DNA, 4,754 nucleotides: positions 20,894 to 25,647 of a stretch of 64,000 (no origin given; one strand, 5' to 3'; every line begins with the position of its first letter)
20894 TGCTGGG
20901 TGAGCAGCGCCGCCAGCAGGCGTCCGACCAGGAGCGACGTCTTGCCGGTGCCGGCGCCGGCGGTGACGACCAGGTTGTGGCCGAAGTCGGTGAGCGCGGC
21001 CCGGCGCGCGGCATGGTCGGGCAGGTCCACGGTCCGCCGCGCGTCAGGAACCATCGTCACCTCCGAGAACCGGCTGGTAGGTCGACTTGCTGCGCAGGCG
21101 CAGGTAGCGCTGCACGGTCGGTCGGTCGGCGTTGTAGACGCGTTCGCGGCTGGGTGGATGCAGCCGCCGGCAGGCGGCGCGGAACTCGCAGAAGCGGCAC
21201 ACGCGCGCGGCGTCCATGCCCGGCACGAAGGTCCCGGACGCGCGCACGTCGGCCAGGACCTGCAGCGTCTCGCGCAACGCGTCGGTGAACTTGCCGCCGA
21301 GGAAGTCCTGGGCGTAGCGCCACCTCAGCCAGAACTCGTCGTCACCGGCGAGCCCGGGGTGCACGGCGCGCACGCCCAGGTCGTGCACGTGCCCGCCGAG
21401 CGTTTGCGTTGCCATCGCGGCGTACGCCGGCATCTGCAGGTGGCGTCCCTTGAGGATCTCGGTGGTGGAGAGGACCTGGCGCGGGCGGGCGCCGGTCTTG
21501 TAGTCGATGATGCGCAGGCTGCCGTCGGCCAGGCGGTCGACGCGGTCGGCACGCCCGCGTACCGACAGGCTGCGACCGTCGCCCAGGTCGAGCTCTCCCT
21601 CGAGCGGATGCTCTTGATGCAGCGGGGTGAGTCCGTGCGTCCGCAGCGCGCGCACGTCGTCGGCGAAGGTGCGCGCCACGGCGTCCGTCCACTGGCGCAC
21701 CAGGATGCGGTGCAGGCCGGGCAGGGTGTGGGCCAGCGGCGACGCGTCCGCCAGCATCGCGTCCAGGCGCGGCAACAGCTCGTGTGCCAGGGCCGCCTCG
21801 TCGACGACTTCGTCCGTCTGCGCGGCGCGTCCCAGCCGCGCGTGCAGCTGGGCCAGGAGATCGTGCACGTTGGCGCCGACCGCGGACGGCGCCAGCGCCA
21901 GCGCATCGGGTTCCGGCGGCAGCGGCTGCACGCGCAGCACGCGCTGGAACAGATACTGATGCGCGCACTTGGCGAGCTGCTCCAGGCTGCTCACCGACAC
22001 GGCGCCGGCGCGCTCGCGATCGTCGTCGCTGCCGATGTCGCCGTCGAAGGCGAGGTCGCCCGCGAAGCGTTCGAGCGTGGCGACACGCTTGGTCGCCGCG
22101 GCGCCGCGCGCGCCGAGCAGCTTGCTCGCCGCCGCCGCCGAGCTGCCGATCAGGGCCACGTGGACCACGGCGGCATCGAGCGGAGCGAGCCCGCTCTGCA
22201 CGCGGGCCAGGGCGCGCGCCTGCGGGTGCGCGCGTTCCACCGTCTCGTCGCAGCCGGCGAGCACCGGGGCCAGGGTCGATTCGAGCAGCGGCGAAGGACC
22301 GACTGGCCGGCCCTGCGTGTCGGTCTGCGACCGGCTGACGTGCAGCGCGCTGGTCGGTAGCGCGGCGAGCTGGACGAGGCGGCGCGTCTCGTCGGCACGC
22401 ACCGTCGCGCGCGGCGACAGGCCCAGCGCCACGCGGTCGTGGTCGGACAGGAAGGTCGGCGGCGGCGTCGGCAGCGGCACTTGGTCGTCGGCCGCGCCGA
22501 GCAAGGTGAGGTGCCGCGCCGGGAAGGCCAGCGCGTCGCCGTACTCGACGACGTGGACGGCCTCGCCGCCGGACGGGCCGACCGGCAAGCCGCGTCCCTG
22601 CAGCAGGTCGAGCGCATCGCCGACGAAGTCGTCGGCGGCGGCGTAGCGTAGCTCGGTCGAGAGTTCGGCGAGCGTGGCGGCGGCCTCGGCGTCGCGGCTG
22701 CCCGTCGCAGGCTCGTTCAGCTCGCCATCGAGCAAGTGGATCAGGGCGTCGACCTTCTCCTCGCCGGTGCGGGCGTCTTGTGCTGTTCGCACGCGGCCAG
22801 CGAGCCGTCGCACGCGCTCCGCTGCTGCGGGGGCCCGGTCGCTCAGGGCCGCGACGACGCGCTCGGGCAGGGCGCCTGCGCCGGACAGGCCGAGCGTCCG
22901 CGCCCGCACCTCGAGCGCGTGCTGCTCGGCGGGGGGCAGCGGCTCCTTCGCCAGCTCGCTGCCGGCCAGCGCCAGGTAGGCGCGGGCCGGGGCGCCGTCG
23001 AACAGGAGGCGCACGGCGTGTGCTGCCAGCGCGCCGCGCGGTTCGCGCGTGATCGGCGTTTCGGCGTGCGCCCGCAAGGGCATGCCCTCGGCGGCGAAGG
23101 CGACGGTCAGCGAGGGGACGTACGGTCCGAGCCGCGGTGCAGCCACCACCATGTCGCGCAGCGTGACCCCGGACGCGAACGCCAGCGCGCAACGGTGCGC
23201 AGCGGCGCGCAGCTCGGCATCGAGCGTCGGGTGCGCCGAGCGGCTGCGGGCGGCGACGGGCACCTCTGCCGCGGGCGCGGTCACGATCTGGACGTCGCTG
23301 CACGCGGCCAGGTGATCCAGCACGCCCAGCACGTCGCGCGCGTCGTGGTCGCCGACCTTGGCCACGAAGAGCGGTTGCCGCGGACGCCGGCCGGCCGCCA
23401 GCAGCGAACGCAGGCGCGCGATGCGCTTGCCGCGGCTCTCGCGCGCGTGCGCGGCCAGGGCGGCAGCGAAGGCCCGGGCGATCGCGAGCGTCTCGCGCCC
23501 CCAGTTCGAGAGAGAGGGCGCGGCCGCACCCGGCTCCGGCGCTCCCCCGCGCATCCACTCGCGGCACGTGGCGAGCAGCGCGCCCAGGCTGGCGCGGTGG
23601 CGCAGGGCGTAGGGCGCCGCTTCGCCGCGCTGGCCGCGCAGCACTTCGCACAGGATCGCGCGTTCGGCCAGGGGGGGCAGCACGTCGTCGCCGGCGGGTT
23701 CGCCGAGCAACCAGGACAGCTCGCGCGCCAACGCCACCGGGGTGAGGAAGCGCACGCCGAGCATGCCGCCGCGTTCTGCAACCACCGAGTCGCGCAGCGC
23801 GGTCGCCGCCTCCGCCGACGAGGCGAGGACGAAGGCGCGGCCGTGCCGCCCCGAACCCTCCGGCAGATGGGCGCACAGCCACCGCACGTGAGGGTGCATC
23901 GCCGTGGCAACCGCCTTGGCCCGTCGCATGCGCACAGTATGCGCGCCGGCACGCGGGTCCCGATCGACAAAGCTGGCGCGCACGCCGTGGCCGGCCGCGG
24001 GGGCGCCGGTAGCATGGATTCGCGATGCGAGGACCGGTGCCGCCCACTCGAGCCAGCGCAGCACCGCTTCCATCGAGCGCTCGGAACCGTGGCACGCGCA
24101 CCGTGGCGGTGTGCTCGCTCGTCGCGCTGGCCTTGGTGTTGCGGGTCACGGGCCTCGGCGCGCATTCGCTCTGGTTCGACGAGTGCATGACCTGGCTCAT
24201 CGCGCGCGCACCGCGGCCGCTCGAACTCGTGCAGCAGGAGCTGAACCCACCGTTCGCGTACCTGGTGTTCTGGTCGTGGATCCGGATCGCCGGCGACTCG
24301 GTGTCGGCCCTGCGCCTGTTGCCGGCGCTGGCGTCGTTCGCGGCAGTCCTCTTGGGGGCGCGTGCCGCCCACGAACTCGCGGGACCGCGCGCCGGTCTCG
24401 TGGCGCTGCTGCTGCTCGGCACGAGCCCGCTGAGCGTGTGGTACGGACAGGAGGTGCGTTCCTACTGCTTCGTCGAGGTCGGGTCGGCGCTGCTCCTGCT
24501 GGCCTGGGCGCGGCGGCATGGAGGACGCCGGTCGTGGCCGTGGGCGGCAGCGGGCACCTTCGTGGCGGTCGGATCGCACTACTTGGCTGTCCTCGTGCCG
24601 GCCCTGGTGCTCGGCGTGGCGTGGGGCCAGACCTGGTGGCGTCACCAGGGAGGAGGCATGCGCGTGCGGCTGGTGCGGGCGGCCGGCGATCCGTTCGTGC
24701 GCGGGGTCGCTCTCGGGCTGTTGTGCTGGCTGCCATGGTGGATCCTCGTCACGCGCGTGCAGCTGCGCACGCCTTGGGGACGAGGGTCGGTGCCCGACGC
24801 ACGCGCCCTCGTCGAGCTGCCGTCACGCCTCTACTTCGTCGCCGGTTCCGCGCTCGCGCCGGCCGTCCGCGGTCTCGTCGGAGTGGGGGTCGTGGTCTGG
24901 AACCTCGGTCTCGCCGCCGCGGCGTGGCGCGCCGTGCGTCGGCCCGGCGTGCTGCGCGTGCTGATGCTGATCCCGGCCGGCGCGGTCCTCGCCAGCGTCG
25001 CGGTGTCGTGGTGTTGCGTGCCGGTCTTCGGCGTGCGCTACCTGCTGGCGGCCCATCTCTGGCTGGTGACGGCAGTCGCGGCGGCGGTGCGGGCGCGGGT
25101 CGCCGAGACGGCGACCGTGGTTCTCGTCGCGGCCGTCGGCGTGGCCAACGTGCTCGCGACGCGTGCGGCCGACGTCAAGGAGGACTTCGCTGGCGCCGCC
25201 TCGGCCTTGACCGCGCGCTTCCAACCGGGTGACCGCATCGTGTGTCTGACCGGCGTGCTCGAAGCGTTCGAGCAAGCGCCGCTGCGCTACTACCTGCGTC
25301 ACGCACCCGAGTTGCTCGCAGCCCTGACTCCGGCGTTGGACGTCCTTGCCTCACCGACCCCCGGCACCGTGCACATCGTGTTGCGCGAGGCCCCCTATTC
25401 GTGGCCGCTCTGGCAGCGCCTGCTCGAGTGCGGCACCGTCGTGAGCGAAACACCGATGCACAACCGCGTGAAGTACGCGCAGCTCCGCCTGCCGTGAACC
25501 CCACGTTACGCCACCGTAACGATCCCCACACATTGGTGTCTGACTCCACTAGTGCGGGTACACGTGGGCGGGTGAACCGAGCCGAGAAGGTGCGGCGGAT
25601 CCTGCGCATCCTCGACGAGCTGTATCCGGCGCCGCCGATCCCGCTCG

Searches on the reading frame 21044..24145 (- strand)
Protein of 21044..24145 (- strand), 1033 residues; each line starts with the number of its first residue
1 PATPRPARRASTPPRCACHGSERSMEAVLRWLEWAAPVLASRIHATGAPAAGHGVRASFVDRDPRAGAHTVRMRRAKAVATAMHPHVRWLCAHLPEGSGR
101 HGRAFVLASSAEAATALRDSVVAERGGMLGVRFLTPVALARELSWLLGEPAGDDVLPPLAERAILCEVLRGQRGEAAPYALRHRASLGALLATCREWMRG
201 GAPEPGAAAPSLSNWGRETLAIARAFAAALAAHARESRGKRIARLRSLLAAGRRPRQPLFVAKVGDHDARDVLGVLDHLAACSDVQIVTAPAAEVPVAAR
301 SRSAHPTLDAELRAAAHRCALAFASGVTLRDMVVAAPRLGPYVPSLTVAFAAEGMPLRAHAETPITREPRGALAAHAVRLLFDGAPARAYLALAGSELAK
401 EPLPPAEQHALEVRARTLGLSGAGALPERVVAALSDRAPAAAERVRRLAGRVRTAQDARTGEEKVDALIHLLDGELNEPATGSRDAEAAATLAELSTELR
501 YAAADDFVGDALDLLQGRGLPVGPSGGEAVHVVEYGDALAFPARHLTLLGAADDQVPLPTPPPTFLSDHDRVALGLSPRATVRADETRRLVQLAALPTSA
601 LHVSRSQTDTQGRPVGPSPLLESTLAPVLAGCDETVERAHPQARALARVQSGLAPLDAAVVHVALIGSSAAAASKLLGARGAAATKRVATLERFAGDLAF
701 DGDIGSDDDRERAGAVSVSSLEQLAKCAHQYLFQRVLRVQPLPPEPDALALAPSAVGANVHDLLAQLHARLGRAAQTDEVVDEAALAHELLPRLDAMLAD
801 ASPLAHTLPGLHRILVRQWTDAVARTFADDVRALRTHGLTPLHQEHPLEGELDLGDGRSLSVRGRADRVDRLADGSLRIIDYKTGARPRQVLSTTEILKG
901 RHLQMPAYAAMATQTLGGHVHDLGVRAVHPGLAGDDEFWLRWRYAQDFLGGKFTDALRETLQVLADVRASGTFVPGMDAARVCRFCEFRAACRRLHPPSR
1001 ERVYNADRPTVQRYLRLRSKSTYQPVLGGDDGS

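Call 29: search_protein_families(library=pfam, proteins=[window:21044-24145:-], max_evalue=0.00001)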
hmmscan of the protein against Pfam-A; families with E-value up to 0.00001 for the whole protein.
window:21044-24145:- (1033 aa): 1 family
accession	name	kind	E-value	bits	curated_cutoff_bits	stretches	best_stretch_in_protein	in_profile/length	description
PF12705.13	PDDEXK_1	-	2.8e-30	106.5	22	1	716-993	2-247/247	PD-(D/E)XK nuclease superfamily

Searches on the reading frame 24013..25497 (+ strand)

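Call 29: search_protein_families(library=pfam, proteins=[window:24013-25497:+], max_evalue=0.00001)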
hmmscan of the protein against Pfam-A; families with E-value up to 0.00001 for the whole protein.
window:24013-25497:+ (494 aa): 1 family
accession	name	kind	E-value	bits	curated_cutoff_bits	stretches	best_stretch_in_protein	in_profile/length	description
PF13231.12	PMT_2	-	6.4e-07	30.2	26.1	1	79-209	3-138/160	Dolichyl-phosphate-mannose-protein mannosyltransferase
